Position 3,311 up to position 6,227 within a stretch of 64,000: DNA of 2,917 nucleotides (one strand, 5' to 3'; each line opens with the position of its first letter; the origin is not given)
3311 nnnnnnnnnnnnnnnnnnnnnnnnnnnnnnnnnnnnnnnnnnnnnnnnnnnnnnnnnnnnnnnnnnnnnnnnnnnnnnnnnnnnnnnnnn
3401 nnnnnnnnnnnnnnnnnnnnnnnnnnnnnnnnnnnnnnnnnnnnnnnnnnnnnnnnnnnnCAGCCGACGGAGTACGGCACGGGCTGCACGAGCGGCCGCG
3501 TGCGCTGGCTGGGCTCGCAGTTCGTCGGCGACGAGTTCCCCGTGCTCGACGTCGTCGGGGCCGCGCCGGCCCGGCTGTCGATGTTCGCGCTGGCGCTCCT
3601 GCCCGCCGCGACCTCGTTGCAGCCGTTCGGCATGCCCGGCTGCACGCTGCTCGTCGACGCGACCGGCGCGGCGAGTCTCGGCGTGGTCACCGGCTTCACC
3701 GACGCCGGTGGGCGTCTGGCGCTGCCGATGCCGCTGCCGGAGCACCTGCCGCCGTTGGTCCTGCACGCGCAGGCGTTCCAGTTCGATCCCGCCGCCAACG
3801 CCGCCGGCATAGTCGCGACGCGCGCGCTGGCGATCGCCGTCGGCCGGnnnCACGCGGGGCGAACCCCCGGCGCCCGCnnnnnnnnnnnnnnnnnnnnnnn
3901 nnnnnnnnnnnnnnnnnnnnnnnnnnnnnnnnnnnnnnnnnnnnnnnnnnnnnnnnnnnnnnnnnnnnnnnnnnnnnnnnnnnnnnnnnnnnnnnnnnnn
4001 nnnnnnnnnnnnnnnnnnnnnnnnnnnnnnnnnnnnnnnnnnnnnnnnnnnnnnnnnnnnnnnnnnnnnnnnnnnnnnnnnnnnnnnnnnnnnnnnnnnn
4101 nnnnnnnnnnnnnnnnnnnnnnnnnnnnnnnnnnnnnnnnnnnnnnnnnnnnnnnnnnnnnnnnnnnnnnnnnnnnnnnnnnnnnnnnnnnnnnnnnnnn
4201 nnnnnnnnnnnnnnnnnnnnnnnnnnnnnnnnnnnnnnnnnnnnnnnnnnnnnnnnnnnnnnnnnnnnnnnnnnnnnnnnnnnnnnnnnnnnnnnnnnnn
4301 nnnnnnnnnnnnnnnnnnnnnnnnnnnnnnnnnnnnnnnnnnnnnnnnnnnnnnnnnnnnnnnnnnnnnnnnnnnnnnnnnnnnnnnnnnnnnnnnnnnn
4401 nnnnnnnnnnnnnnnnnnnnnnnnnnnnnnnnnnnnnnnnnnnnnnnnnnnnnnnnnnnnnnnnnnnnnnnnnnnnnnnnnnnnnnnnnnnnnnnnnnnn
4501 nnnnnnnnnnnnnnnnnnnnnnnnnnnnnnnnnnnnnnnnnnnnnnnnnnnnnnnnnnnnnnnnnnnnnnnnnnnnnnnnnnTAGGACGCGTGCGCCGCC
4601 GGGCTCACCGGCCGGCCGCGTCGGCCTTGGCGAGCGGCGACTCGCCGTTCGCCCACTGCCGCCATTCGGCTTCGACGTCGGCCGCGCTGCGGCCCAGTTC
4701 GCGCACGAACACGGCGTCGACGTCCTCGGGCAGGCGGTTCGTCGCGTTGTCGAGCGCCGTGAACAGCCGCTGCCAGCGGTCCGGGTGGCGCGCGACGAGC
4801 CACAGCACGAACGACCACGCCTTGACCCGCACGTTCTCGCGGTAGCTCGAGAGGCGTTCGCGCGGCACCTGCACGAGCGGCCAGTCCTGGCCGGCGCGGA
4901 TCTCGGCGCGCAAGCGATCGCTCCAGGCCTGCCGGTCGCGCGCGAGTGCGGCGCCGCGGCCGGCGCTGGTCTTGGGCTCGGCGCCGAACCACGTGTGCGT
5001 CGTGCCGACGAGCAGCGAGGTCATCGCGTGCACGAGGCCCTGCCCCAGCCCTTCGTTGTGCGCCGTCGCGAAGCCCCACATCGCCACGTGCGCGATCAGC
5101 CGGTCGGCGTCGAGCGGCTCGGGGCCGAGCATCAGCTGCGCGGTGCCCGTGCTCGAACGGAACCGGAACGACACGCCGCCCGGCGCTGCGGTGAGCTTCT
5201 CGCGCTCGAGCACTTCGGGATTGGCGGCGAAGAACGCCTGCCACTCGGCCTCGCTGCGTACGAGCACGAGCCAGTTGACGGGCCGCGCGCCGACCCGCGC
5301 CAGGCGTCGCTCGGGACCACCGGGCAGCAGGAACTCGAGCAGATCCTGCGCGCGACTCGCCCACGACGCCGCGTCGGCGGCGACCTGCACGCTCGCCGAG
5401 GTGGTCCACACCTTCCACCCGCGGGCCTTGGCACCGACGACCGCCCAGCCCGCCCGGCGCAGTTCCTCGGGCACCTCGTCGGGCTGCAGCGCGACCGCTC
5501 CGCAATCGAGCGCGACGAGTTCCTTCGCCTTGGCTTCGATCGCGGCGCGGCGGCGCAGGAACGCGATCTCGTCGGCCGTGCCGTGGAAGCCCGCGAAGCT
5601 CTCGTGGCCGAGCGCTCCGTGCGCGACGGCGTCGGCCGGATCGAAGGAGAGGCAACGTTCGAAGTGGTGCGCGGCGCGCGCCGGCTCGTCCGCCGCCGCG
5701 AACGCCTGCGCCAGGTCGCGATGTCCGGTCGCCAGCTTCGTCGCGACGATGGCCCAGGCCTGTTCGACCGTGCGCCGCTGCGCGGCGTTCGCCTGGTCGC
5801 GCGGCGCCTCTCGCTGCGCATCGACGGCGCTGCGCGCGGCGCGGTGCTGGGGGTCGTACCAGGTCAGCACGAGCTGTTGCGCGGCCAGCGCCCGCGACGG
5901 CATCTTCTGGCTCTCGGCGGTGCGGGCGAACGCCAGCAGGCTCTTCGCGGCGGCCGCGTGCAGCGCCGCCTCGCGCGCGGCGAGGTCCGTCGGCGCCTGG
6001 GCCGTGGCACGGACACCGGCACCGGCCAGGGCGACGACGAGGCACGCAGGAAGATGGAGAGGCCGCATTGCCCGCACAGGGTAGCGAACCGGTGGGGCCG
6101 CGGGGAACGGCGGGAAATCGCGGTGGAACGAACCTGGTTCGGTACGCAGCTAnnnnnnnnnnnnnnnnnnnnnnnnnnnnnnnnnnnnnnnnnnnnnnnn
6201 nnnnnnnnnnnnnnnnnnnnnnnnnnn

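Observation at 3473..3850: Shared Cys-containing C-terminal domain on unrelated secreted proteins: candidate undescribed sorting or anchoring system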

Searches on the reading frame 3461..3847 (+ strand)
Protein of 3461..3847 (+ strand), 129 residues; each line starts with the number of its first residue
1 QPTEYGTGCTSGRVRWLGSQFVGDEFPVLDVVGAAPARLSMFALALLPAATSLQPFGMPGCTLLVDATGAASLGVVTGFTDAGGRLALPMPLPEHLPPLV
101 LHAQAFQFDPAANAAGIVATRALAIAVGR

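Call 11: find_homologous_proteins(query=A2, max_evalue=0.001)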
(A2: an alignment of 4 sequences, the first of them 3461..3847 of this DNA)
Query A2 (4 sequences) (129 aa, profile of the alignment): 12 proteins with E <= 0.001 among 5935 candidates.
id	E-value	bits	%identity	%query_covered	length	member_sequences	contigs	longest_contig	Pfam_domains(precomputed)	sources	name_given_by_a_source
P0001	7.1e-23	99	54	97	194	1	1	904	-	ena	-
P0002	4.7e-13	68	37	95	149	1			-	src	-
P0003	5.9e-11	61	42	77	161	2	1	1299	-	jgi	-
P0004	1.3e-10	60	34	91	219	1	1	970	-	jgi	jgi:hypothetical protein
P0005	3.0e-10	59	39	64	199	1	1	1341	-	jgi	jgi:hypothetical protein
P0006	3.7e-10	58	35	57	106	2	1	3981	-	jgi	jgi:hypothetical protein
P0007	1.7e-9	56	37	64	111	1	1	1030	-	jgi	jgi:hypothetical protein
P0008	2.2e-9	56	32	91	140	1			-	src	-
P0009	2.4e-9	56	39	60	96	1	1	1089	-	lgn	-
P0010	2.7e-9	56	31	59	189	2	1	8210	-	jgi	jgi:hypothetical protein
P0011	9.9e-9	54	31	83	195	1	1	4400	-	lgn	-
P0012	5.9e-8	51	38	67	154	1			-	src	-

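Call 21: predict_structure(alignment_id=A3)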
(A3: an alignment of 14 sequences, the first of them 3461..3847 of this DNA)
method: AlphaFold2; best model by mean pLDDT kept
length: 129 residues; sequences in the alignment: 14
mean_pLDDT: 93.8   pTM: 0.86
mean pLDDT of the five models: 93.8, 92.9, 92.7, 92.5, 91.2
residues with pLDDT >= 90: 107; 70-90: 22; 50-70: 0; < 50: 0
segments of 3 or more residues with pLDDT < 50: none
pLDDT, mean of each block of 10 residues (from residue 1): 94 93 84 95 97 96 93 96 94 90 97 96 93
secondary structure, 60 per line:
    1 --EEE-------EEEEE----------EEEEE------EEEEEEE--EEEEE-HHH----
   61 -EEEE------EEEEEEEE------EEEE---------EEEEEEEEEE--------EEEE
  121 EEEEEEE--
elements in order: E3-5 E13-17 E28-32 E39-45 E48-52 E62-65 E72-79 E86-89 E99-108 E117-127

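Call 23: search_protein_representatives(alignment_id=A3)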
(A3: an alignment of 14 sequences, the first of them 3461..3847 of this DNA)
Query: 14 sequences, 175 profile positions. Proteins with E-value up to 0.001 (for the whole library): 17884; up to 1e-10: 9034; up to 1e-30: 756. The best 150 are listed.
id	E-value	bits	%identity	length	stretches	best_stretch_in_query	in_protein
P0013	1.7e-68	246.1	-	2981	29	2-44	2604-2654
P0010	1.3e-56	207.4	-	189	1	1-173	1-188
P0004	5.2e-53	195.7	-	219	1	2-174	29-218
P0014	1.8e-52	194.0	-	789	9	2-174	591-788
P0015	1.9e-50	187.4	-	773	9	8-174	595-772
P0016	3.2e-49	183.4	-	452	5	2-173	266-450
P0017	1.6e-48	181.1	-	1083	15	2-174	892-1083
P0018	4.7e-47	176.3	-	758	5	9-173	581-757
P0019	1.0e-46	175.2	-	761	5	7-173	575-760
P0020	1.3e-46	174.8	-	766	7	2-174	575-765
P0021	2.8e-46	173.8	-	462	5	3-174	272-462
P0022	6.8e-46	172.5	-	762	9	2-174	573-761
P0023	1.2e-45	171.7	-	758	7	3-174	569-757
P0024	1.3e-45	171.7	-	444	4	2-174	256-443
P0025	1.6e-45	171.3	-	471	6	2-174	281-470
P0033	1.4e-44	168.2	-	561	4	3-173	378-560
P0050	2.2e-42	161.1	-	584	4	3-173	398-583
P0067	1.7e-41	158.2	-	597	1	10-174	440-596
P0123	1.7e-38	148.4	-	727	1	29-174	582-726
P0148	9.9e-38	145.9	-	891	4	3-174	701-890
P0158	2.0e-37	145.0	-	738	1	42-173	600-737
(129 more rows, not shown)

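Call 25: fold_search(model_id=the predicted structure, library=pdb)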
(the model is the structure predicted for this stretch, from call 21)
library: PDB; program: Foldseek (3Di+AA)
matches with E <= 10: 1293; with E <= 0.001: 0
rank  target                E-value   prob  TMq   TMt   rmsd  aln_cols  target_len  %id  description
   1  1pu5_C                5.6e-03  0.98  0.42  0.36   8.4       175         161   11  GM2-activator Protein crystal structure (released 2004-06-29)
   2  2ag2_C                6.6e-03  0.90  0.37  0.31  12.9       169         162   11  Crystal Structure Analysis of GM2-activator protein complexed with Phosphatidylcholine (released 2005-10-25)
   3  8wm1_A                8.2e-03  1.00  0.42  0.14   7.5       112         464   12  DHS dehydratase (released 2024-10-02)
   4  8dek_A                1.3e-02  0.99  0.40  0.15   7.9       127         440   16  The structure of the glycopeptidase catalytic domain including the linker of Amuc_1438 (released 2022-08-31)
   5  3eii_A                1.3e-02  0.89  0.37  0.26   9.0       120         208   12  Zinc-bound glycoside hydrolase 61 E from Thielavia terrestris (released 2009-10-27)
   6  8b7p_AAA              1.6e-02  0.91  0.38  0.26   8.6       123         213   14  Crystal structure of an AA9 LPMO from Aspergillus nidulans, AnLPMOC (released 2023-10-11)
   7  3uam_A                1.7e-02  0.77  0.33  0.25   8.9       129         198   12  Crystal structure of a chitin binding domain from Burkholderia pseudomallei (released 2011-11-02)
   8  1g13_A                1.9e-02  0.82  0.38  0.32   9.1       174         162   10  HUMAN GM2 ACTIVATOR STRUCTURE (released 2001-04-11)
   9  2agc                  2.1e-02  0.66  0.34  0.30  12.2       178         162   11  Crystal Structure of mouse GM2- activator Protein (released 2005-10-25)
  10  1pu5_A                2.2e-02  0.77  0.38  0.32  13.1       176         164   12  GM2-activator Protein crystal structure (released 2004-06-29)
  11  8fn9_F                2.3e-02  0.97  0.42  0.49   5.8       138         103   10  Crystal structure of the C-terminal Fg domain of TNR with the single FN domain of PTPRZ (released 2023-07-12)
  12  8dek_B                2.4e-02  0.97  0.40  0.15   7.9       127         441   16  The structure of the glycopeptidase catalytic domain including the linker of Amuc_1438 (released 2022-08-31)
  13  3ob8_A                2.4e-02  0.87  0.38  0.08   9.4       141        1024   14  Structure of the beta-galactosidase from Kluyveromyces lactis in complex with galactose (released 2011-08-17)
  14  2mcm                  2.8e-02  0.96  0.39  0.43   8.4       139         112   11  MACROMOMYCIN (released 1993-01-15)
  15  3t6q_C                3.0e-02  0.80  0.38  0.36   5.9       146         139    8  Crystal structure of mouse RP105/MD-1 complex (released 2011-11-09)
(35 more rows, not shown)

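Call 44: list_cluster_members(proteins=[P0014, P0016, P0017, P0067, P0123, P0158, P0018, P0033, P0050, P0148])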
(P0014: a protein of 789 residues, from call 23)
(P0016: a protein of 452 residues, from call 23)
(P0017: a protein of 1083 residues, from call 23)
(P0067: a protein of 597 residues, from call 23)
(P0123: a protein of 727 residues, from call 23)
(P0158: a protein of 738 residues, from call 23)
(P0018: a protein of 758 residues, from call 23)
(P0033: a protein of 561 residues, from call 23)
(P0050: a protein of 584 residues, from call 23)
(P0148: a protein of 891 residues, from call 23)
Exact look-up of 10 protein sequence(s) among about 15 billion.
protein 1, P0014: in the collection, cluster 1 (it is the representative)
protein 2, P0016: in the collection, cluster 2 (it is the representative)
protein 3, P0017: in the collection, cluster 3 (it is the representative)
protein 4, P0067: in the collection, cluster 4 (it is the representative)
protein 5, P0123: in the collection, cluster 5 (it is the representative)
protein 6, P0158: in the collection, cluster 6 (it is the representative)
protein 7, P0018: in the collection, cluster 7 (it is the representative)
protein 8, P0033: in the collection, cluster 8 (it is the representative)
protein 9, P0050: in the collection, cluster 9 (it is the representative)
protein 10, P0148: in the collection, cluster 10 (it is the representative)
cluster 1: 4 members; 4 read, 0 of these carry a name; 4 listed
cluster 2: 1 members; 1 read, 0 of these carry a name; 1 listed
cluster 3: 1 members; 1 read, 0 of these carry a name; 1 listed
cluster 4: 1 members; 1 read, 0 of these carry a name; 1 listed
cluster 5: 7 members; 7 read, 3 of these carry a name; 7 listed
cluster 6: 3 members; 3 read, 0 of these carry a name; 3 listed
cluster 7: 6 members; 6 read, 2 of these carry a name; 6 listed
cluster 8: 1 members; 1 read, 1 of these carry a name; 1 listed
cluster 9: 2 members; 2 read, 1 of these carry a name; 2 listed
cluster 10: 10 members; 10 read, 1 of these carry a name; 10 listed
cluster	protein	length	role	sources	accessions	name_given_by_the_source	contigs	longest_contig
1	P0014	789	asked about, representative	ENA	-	-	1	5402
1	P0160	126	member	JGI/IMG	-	-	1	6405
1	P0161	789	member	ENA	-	-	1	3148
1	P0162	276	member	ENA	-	-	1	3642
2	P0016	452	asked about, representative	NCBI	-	-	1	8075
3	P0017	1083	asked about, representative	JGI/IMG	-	-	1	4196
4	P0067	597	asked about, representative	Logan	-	-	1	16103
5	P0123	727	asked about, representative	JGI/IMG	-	hypothetical protein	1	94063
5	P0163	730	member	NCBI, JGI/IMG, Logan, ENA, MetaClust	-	alpha-tubulin suppressor-like RCC1 family protein | \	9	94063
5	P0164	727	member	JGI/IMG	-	hypothetical protein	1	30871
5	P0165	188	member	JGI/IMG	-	-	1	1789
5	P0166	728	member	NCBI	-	-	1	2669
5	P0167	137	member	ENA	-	-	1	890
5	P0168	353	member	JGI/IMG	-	-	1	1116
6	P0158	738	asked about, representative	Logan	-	-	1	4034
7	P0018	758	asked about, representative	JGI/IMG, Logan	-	hypothetical protein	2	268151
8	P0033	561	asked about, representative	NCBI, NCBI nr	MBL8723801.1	MAG: hypothetical protein JNK49_07125 [Planctomycetes bacterium] | hypothetical protein [Planctomycetota bacterium]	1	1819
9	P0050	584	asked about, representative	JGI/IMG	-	hypothetical protein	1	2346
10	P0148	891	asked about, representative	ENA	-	-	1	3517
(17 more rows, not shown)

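Call 51: find_homologous_proteins(query=A5, max_evalue=0.001)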
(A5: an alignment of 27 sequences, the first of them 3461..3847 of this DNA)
Query A5 (27 sequences) (129 aa, profile of the alignment): 54 proteins with E <= 0.001 among 8000 candidates.
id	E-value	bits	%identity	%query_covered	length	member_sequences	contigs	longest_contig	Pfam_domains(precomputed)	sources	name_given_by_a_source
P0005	4.8e-44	168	39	64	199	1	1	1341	-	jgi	jgi:hypothetical protein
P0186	2.3e-41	159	31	69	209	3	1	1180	PF24681.2,PF13415.13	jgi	jgi:hypothetical protein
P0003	2.7e-40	155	42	77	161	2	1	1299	-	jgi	-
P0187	4.8e-39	151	29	98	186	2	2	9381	-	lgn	-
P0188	3.3e-38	149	35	64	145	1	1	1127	-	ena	-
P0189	8.8e-38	147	31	98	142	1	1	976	-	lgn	-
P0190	2.8e-37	146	43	59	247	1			-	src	-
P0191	6.1e-37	144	34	83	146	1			-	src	-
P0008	7.1e-36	141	32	91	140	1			-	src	-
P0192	9.1e-36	141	35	63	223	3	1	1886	PF13540.13,PF25390.2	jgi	jgi:hypothetical protein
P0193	1.4e-35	140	38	71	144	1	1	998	-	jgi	-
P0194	1.4e-35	140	38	60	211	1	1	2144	-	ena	-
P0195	2.2e-35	139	35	60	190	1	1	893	-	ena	-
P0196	6.1e-35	138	34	63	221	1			-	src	-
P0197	1.0e-34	137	39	70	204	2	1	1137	-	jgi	jgi:hypothetical protein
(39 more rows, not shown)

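Call 62: search_solved_structures(query=A5, max_evalue=10)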
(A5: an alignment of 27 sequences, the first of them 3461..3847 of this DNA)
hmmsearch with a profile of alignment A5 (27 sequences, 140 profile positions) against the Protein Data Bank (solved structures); distinct sequences matched with E-value up to 10: 3.
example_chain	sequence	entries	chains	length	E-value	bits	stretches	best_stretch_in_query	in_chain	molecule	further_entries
2hx0_A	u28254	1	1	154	0.42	13.7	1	9-86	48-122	Putative DNA-binding protein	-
2nmu_A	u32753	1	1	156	0.43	13.6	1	9-86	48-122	Putative DNA-binding protein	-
1fux_A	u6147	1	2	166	0.46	13.5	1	8-41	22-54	HYPOTHETICAL 19.5 KDA PROTEIN IN EMRE-RUS INTERGENIC REGION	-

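Call 77: search_protein_families(library=pfam, alignment_id=A5, max_evalue=1)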
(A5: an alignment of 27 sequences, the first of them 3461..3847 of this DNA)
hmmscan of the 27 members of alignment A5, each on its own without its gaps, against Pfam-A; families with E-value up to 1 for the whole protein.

A. member 1, window:3461-3847:+ (129 aa): 0 families

B. families by the number of members that match (of 27 scanned): 0 families

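Call 78: search_protein_families(library=ncbifam, alignment_id=A5, max_evalue=1)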
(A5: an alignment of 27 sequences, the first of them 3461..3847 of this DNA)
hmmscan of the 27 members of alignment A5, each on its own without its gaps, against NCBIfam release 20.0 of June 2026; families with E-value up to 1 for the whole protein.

A. member 1, window:3461-3847:+ (129 aa): 1 family
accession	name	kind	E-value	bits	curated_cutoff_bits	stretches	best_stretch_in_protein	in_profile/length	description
NF010802.0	PRK14206.1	equivalog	0.082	12.9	140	1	32-89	8-63/131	fluoride efflux transporter CrcB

B. families by the number of members that match (of 27 scanned): 2 families
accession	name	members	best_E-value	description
NF007330.0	PRK09818.1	1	0.0027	kinase inhibitor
NF010802.0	PRK14206.1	1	0.082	fluoride efflux transporter CrcB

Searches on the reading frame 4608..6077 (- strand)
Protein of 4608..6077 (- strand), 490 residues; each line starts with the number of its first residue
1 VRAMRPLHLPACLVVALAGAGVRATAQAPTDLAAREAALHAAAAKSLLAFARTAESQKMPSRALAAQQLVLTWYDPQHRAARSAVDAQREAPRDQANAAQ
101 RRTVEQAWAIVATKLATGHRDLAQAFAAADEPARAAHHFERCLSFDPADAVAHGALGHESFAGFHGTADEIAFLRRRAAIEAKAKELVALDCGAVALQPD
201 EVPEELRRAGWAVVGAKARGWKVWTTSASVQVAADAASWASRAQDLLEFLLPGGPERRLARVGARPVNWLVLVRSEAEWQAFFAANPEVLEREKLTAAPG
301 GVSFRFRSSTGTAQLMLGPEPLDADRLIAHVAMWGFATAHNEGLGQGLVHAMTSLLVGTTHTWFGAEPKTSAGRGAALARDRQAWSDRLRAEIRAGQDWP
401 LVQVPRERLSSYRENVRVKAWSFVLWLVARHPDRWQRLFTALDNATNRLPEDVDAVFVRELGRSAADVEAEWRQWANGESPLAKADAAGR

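Call 48: search_protein_families(library=pfam, proteins=[window:4608-6077:-], max_evalue=0.001)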
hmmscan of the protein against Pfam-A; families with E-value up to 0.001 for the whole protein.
window:4608-6077:- (490 aa): 0 families

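Call 94: search_protein_families(library=pfam, proteins=[window:4608-6077:-], max_evalue=0.01)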
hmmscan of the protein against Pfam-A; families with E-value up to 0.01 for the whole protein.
window:4608-6077:- (490 aa): 2 families
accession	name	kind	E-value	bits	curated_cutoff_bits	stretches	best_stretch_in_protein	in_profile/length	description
PF07719.23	TPR_2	-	0.0053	17.2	27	0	117-148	2-33/34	Tetratricopeptide repeat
PF13428.12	TPR_14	-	0.0057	17.7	23.5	1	119-157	4-42/44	Tetratricopeptide repeat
